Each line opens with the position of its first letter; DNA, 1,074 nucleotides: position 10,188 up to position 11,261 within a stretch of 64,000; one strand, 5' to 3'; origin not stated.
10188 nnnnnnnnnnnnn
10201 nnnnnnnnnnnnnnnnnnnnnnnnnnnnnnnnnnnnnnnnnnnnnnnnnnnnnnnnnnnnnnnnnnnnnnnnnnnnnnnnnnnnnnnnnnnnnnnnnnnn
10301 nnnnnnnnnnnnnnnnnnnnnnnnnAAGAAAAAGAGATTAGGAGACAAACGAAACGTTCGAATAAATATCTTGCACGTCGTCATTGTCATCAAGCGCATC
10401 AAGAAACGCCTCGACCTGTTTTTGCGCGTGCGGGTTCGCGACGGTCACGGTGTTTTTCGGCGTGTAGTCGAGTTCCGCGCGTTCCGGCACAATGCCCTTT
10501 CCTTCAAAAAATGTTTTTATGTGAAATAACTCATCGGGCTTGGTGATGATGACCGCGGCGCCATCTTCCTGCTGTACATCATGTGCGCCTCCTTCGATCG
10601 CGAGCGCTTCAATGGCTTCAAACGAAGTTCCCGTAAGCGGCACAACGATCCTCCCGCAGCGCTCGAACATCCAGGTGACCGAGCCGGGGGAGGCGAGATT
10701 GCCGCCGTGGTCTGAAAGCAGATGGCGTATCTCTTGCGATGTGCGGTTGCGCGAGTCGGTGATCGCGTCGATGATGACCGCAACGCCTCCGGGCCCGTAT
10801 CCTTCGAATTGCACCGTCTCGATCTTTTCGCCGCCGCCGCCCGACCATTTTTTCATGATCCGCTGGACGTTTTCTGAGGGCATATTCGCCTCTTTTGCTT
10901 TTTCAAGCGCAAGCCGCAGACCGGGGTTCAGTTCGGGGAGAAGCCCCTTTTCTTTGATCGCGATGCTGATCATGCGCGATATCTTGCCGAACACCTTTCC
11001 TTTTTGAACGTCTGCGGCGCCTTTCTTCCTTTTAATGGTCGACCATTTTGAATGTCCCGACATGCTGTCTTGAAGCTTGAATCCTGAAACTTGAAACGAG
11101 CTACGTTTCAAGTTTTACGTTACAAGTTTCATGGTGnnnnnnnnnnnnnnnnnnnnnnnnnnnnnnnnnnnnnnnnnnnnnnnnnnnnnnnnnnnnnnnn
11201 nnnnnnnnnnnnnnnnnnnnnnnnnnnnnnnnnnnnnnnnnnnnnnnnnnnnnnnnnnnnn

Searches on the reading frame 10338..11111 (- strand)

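Call 27: search_protein_families(library=pfam, proteins=[window:10338-11111:-], max_evalue=0.001)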
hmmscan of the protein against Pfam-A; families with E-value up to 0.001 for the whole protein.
window:10338-11111:- (257 aa): 2 families
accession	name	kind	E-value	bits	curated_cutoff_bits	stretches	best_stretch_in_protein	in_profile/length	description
PF01709.26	Transcrip_reg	-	4.5e-51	173.2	27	1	98-253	2-160/160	TACO1/YebC second and third domain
PF20772.2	TACO1_YebC_N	-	1.8e-24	86.5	36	1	21-91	1-72/73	TACO1/YebC protein N-terminal domain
